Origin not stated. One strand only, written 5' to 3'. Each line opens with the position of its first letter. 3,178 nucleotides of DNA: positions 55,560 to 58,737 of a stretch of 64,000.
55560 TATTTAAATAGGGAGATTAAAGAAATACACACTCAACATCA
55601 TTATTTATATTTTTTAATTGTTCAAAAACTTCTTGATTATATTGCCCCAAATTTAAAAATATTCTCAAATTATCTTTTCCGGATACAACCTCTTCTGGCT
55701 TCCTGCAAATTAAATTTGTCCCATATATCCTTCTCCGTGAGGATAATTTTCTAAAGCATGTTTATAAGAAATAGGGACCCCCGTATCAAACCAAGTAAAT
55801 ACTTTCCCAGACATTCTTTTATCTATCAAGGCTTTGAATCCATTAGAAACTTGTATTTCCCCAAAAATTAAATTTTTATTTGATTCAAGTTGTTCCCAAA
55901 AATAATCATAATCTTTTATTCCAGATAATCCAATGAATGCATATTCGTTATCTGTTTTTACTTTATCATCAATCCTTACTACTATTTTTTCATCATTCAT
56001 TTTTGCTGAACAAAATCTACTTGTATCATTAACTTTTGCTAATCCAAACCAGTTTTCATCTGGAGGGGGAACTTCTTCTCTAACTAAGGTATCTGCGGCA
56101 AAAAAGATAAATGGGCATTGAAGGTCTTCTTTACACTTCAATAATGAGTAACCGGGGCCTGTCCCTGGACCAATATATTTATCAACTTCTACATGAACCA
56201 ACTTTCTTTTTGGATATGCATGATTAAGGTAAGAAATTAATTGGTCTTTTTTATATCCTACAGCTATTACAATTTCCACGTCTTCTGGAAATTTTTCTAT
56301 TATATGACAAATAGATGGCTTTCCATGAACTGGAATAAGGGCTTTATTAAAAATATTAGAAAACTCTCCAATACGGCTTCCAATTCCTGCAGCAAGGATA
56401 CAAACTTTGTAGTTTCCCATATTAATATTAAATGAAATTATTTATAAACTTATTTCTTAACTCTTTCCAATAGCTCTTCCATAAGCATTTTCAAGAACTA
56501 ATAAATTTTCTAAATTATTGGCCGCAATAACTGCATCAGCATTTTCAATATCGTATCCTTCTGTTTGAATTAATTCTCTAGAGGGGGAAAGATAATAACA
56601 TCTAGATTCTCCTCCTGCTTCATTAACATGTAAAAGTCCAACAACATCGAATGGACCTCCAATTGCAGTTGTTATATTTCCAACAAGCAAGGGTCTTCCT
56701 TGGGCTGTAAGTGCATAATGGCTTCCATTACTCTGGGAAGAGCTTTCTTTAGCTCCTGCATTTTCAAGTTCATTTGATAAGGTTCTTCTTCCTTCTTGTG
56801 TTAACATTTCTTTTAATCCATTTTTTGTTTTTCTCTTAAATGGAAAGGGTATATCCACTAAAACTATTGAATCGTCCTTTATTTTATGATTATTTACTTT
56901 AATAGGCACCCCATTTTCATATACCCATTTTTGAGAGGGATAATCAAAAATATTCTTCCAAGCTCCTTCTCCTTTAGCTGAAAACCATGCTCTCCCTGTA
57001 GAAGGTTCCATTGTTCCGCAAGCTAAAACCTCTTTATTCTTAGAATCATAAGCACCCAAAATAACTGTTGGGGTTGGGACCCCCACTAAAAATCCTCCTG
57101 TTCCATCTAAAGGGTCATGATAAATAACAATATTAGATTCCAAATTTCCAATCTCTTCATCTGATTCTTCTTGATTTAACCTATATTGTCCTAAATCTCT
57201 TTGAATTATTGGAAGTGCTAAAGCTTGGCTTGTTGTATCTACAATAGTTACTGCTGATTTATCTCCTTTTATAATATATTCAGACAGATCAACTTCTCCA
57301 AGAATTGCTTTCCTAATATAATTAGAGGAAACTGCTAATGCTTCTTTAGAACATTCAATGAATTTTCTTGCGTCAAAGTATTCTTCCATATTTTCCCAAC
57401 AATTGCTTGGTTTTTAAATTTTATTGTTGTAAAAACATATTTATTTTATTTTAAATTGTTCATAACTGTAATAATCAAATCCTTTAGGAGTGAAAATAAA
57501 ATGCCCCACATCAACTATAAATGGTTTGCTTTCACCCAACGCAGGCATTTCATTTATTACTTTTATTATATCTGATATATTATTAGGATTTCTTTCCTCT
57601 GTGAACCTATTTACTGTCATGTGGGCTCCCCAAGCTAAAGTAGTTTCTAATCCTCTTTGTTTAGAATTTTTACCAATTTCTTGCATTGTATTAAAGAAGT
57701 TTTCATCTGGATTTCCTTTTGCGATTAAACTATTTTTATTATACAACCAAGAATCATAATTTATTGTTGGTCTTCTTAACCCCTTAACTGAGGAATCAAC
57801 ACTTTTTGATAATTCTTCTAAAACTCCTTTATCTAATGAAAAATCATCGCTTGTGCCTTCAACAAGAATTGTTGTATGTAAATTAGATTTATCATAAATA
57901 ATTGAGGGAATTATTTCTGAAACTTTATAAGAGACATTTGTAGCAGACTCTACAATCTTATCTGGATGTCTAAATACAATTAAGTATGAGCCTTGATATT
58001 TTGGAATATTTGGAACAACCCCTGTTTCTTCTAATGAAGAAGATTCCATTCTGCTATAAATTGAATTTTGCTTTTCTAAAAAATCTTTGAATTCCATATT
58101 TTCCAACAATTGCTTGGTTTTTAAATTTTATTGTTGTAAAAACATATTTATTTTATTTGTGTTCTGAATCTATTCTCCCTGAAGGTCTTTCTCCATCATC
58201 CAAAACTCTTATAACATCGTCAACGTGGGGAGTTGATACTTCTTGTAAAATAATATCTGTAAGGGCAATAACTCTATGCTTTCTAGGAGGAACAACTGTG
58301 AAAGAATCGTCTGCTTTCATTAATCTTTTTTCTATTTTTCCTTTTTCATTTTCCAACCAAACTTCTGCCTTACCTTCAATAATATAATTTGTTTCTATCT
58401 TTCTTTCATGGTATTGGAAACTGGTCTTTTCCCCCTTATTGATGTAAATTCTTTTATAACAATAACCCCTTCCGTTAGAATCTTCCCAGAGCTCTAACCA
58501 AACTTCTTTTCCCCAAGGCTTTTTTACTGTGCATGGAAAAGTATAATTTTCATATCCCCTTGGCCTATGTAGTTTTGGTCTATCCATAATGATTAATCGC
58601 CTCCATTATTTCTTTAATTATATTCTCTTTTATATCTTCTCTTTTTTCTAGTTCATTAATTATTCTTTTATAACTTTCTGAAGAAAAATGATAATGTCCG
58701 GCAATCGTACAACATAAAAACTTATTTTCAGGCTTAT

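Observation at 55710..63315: Compact activated-sugar module: nucleotidyltransferase-kinase fusion plus cupin isomerase, GatZ-like protein, IMPase-like and KdsC-like phosphatases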

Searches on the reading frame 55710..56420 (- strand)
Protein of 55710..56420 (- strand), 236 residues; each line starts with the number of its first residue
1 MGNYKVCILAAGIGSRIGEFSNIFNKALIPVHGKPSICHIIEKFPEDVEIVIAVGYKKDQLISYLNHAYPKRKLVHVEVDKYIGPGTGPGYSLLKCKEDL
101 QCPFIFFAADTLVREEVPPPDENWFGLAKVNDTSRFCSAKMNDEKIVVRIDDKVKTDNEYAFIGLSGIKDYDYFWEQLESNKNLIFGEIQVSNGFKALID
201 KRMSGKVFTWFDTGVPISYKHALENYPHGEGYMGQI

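Call 3: search_protein_families(library=pfam, proteins=[window:55710-56420:-], max_evalue=0.01)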
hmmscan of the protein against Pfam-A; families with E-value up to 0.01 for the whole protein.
window:55710-56420:- (236 aa): 2 families
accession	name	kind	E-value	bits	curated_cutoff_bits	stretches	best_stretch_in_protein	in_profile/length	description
PF12804.13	NTP_transf_3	-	4.6e-09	37.1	27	1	7-110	2-95/160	MobA-like NTP transferase domain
PF00483.29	NTP_transferase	-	0.0072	16.4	21.2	0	7-164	3-176/245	Nucleotidyl transferase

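Call 4: search_protein_families(library=ncbifam, proteins=[window:55710-56420:-], max_evalue=0.01)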
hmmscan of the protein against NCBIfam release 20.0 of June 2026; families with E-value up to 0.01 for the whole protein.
window:55710-56420:- (236 aa): 20 families
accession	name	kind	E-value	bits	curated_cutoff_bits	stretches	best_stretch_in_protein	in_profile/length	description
TIGR03992.1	Arch_glmU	subfamily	2.3e-11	43.2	292.1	1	5-216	2-217/393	bifunctional sugar-1-phosphate nucleotidylyltransferase/acetyltransferase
TIGR01208.1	rmlA_long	equivalog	2.5e-10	39.8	320.25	1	5-214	1-222/353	glucose-1-phosphate thymidylyltransferase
NF041313.1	UDPGP_AglF_Halo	equivalog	2.4e-09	37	400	1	6-116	3-111/234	UTP--glucose-1-phosphate uridylyltransferase AglF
NF049965.1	GlMnHpPGnyltfHddC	equivalog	4.1e-07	29.8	300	1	6-223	3-218/221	D-glycero-D-manno-heptose 1-phosphate guanosyltransferase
TIGR02623.1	G1P_cyt_trans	equivalog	1.4e-06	28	300.25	1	5-65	2-64/255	glucose-1-phosphate cytidylyltransferase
NF041173.1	Sug_nt_acttase_Thmprot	equivalog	1.8e-06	27.2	600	1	5-159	2-158/405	bifunctional sugar-1-phosphate nucleotidylyltransferase/acetyltransferase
NF041135.1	IPPtranDIPPsyn_Thcocales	equivalog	5.1e-05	22.4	580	1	5-116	2-107/419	bifunctional L-myo-inositol-1-phosphate cytidylyltransferase/CDP-L-myo-inositol myo-inositolphosphotransferase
NF010939.0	PRK14359.1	equivalog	7.1e-05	21.6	592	1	4-88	3-83/430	bifunctional UDP-N-acetylglucosamine diphosphorylase/glucosamine-1-phosphate N-acetyltransferase GlmU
NF045697.1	MurNAcPUrMurU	equivalog_domain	0.00022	20.7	370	1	8-70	2-66/229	N-acetylmuramate alpha-1-phosphate uridylyltransferase MurU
NF045665.1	NTPtran_DVU1551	equivalog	0.00039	19.5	315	1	6-67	3-61/359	DVU_1551 family NTP transferase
NF001183.0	PRK00155.1-3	subfamily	0.00053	19.4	166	1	7-51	5-49/237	D-ribitol-5-phosphate cytidylyltransferase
TIGR00453.1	ispD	equivalog_domain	0.0006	19.3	181.3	1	6-60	2-55/219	2-C-methyl-D-erythritol 4-phosphate cytidylyltransferase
TIGR01173.1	glmU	equivalog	0.00076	18.4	366.85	1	5-68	2-64/452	bifunctional UDP-N-acetylglucosamine diphosphorylase/glucosamine-1-phosphate N-acetyltransferase GlmU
NF001457.0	PRK00317.1-3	equivalog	0.001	18.6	164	1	5-65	3-61/200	molybdenum cofactor guanylyltransferase MobA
NF045761.1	NAMPUrTaseMurU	equivalog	0.0014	18.5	250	1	5-65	2-64/226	N-acetylmuramate alpha-1-phosphate uridylyltransferase MurU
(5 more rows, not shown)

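Call 10: list_cluster_members(proteins=[window:55710-56420:-, window:56457-57389:-, window:57441-58109:-, window:58153-58587:-, window:58580-59572:-, window:59569-61167:-, window:61412-62833:+, window:62830-63315:-, window:35327-38173:+, window:30003-31394:+])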
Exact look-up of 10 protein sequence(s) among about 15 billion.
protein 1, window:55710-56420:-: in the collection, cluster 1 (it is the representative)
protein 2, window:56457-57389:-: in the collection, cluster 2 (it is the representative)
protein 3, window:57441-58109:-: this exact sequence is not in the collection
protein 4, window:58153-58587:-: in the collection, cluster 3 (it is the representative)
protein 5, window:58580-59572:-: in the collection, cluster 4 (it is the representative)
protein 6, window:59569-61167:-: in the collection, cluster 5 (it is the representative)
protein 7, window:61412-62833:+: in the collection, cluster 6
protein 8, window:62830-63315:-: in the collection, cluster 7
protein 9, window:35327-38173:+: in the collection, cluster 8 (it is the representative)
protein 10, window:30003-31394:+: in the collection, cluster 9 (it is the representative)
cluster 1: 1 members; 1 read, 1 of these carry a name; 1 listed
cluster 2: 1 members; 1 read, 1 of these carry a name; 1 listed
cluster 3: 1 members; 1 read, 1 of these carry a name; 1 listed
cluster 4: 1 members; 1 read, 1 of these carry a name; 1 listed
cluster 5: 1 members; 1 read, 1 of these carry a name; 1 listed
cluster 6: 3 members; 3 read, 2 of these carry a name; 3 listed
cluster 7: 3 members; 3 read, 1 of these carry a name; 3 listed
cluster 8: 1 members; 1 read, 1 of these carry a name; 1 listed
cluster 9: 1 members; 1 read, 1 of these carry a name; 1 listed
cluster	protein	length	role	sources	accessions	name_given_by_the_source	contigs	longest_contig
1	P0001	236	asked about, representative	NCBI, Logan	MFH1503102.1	MAG: NTP transferase domain-containing protein [Candidatus Diapherotrites archaeon]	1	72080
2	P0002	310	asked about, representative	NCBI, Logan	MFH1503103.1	MAG: inositol monophosphatase family protein [Candidatus Diapherotrites archaeon]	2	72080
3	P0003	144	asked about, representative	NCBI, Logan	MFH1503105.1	MAG: cupin domain-containing protein [Candidatus Diapherotrites archaeon]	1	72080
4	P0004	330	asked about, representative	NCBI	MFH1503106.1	MAG: class II D-tagatose-bisphosphate aldolase, non-catalytic subunit [Candidatus ...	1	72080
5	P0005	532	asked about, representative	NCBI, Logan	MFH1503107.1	MAG: NTP transferase domain-containing protein [Candidatus Diapherotrites archaeon]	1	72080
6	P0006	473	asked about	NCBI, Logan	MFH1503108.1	MAG: radical SAM protein [Candidatus Diapherotrites archaeon]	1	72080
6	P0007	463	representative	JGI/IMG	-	radical SAM superfamily enzyme YgiQ (UPF0313 family)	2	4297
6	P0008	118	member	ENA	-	-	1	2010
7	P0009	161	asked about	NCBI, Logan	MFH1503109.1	MAG: HAD hydrolase family protein [Candidatus Diapherotrites archaeon]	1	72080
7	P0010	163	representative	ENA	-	-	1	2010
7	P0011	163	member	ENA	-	-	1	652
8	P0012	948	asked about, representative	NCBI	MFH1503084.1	MAG: STT3 domain-containing protein [Candidatus Diapherotrites archaeon]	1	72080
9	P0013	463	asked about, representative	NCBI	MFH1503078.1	MAG: preprotein translocase subunit SecY [Candidatus Diapherotrites archaeon]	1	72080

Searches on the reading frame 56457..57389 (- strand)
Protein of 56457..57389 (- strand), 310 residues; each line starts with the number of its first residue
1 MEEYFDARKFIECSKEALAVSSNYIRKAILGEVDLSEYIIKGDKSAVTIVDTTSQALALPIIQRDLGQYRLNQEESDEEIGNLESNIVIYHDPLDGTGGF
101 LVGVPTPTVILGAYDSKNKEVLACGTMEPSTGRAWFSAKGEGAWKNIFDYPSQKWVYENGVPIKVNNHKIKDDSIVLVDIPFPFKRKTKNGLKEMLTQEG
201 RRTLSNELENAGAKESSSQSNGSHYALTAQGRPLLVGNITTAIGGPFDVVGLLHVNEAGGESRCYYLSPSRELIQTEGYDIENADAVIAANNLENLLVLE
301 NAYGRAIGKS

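Call 3: search_protein_families(library=pfam, proteins=[window:56457-57389:-], max_evalue=0.01)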
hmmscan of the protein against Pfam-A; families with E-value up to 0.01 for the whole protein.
window:56457-57389:- (310 aa): 1 family
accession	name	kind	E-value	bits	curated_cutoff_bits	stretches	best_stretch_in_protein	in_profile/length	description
PF00459.30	Inositol_P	-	2.1e-12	47.5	27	1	9-190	4-173/271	Inositol monophosphatase family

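Call 4: search_protein_families(library=ncbifam, proteins=[window:56457-57389:-], max_evalue=0.01)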
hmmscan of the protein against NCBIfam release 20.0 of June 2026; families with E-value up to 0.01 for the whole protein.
window:56457-57389:- (310 aa): 5 families
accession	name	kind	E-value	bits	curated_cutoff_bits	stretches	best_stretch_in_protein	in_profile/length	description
TIGR02067.1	his_9_HisN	equivalog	3e-10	40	275.15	1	40-148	29-133/252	histidinol-phosphatase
NF009321.0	PRK12676.1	equivalog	1.6e-08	33.9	264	1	14-146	11-140/264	bifunctional fructose-bisphosphatase/inositol-phosphate phosphatase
NF008027.1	PRK10757.1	equivalog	2.6e-06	26.6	332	1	22-147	16-137/267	inositol-1-monophosphatase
TIGR01331.1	bisphos_cysQ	equivalog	0.00013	21.6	228.8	1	41-149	29-137/250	3'(2'),5'-bisphosphate nucleotidase CysQ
TIGR01330.1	bisphos_HAL2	equivalog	0.0075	15.1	267.05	0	35-84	32-83/359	3'(2'),5'-bisphosphate nucleotidase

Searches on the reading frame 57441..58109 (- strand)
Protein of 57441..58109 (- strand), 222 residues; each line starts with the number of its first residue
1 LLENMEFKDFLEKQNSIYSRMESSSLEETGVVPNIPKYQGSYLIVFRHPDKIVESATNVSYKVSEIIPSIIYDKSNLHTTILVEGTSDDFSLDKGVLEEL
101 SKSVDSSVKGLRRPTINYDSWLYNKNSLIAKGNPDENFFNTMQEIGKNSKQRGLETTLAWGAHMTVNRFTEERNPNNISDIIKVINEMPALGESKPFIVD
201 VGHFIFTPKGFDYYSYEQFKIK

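Call 3: search_protein_families(library=pfam, proteins=[window:57441-58109:-], max_evalue=0.01)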
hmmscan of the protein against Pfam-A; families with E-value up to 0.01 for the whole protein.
window:57441-58109:- (222 aa): 0 families

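Call 4: search_protein_families(library=ncbifam, proteins=[window:57441-58109:-], max_evalue=0.01)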
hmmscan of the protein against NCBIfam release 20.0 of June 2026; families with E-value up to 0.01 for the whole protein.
window:57441-58109:- (222 aa): 0 families

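Call 52: search_solved_structures(query=window:57441-58109:-, max_evalue=10, show_alignments=2)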
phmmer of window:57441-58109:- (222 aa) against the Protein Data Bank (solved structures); distinct sequences matched with E-value up to 10: 18.
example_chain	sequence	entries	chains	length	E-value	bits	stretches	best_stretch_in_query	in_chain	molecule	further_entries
5hzy_A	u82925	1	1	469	0.029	17.1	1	98-208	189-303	Uncharacterized protein RavZ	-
5io3_A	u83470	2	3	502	0.033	16.9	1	98-208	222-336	Uncharacterized protein RavZ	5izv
5cqc_A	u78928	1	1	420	0.043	16.5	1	98-208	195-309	putative RavZ protein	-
5ms2_A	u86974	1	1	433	0.048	16.4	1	98-208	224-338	Legionella pneumophila effector protein RavZ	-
5ms7_A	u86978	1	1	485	0.059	16.1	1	98-208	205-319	Legionella pneumophila effector protein RavZ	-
5ms8_A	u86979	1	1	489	0.059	16.1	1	98-208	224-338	Legionella pneumophila effector protein RavZ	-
6jky_B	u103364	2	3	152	1.3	11.7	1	109-166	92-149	Ubiquitin-conjugating enzyme E2 N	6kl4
1j7d_B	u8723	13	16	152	1.5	11.5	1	112-166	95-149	UBIQUITIN-CONJUGATING ENZYME E2-17 KDA | Ubiquitin-conjugating enzyme E2 N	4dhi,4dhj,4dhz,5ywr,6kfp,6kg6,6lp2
9lhj_A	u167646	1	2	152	1.5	11.5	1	112-166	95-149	Ubiquitin-conjugating enzyme E2 N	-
7bxg_B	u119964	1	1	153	1.5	11.5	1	112-166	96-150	Ubiquitin-conjugating enzyme E2 N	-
4tkp_A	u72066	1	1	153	1.5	11.5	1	112-166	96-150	Ubiquitin-conjugating enzyme E2 N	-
2c2v_B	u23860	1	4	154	1.5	11.5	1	112-166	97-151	Ubiquitin-conjugating enzyme E2 N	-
3hct_B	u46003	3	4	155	1.5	11.5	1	112-166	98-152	Ubiquitin-conjugating enzyme E2 N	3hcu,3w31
5eya_A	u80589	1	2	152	1.5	11.5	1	113-166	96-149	Ubiquitin-conjugating enzyme E2 N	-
6d6i_B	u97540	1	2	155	1.6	11.5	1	112-166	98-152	Ubiquitin-conjugating enzyme E2 N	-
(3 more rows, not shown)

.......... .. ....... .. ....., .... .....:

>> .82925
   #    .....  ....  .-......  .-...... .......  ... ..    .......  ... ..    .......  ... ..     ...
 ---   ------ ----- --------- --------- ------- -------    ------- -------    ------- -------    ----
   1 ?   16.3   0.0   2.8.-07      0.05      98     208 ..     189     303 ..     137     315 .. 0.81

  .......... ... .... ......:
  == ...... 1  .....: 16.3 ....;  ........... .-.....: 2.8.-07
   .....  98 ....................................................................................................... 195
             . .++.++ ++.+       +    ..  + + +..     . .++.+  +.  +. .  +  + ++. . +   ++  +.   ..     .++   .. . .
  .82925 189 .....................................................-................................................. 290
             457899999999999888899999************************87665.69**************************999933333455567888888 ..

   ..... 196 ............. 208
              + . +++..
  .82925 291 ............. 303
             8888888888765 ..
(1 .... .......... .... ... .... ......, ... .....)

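Call 74: find_homologous_proteins(query=window:57441-58109:-, max_evalue=0.001)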
Query window:57441-58109:- (222 aa): 4 proteins with E <= 0.001 among 128 candidates.
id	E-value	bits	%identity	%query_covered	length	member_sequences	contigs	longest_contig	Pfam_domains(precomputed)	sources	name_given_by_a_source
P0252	2.9e-140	483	100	98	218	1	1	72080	-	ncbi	ncbi:MAG: hypothetical protein ABIE36_00400 [Candidatus Diapherotrites archaeon]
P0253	4.2e-91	322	70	91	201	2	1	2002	-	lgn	-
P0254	5.5e-77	276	59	98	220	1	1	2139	-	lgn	-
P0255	1.6e-75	271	57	98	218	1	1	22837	-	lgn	-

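Call 75: find_encoding_contigs(protein=P0255, flank=8000, max_places=2)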
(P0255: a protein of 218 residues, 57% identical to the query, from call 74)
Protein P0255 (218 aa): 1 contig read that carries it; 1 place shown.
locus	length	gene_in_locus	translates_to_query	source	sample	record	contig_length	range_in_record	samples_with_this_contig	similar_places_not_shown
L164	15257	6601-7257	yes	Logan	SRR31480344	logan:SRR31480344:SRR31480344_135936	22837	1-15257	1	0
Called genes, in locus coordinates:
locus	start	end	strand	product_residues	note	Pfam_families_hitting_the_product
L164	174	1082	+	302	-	PF02355:SecD_SecF_C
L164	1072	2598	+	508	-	PF02355:SecD_SecF_C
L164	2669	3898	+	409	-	-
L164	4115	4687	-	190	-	PF08241:Methyltransf_11 (weak)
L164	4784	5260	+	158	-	PF08282:Hydrolase_3 (weak)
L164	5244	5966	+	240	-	PF00483:NTP_transferase (faint), PF12804:NTP_transf_3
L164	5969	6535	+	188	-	PF13563:2_5_RNA_ligase2 (faint)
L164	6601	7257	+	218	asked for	-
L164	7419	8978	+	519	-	-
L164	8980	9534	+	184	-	PF01380:SIS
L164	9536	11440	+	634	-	PF00834:Ribul_P_3_epim, PF13489:Methyltransf_23, PF08241:Methyltransf_11, PF08242:Methyltransf_12 (weak)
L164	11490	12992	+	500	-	PF01943:Polysacc_synt, PF01554:MatE (weak), PF13440:Polysacc_synt_3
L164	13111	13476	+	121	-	PF07883:Cupin_2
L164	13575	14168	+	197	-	PF00132:Hexapep (faint)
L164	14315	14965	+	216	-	PF08659:KR (faint), PF00106:adh_short, PF13561:adh_short_C2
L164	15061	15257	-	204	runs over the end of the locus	PF14602:Hexapep_2 (faint), PF00132:Hexapep (weak)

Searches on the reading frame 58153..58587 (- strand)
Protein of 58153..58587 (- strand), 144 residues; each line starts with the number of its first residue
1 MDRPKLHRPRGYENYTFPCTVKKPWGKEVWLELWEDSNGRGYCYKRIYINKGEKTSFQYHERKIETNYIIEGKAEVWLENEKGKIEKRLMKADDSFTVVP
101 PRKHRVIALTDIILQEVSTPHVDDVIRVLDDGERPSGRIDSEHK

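Call 3: search_protein_families(library=pfam, proteins=[window:58153-58587:-], max_evalue=0.01)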
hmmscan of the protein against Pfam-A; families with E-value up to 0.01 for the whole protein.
window:58153-58587:- (144 aa): 3 families
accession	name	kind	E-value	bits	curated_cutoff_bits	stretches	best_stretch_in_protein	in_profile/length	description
PF07883.17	Cupin_2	-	8.1e-08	32.3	27.2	1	49-111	5-61/70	Cupin domain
PF01050.24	MannoseP_isomer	-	2.6e-05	24.8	23.6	1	14-108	5-89/116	Mannose-6-phosphate isomerase C-terminal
PF06339.18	Ectoine_synth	-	0.00048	20.8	27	1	37-122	30-111/127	Ectoine synthase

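Call 4: search_protein_families(library=ncbifam, proteins=[window:58153-58587:-], max_evalue=0.01)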
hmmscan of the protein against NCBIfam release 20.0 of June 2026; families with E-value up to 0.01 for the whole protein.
window:58153-58587:- (144 aa): 4 families
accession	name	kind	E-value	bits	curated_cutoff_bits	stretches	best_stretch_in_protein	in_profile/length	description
TIGR01479.1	GMP_PMI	equivalog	5.4e-06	25.5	372.95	1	15-131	353-464/467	mannose-1-phosphate guanylyltransferase/mannose-6-phosphate isomerase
NF009806.0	PRK13290.1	subfamily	8.6e-05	22.6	128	1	37-122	30-111/130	ectoine synthase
NF012004.0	PRK15460.1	equivalog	0.00085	18.1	859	1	19-82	367-425/478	mannose-1-phosphate guanyltransferase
TIGR04366.1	cupin_WbuC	subfamily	0.0058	16.5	42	1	59-115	51-112/132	WbuC family cupin fold metalloprotein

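Call 64: search_protein_families(library=phrogs, proteins=[window:58153-58587:-], max_evalue=0.00001)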
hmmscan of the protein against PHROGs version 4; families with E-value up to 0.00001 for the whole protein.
window:58153-58587:- (144 aa): 1 family
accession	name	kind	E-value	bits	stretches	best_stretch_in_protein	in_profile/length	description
phrog_7851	-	other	1.2e-17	65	1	21-128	8-113/117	cysteine dioxygenase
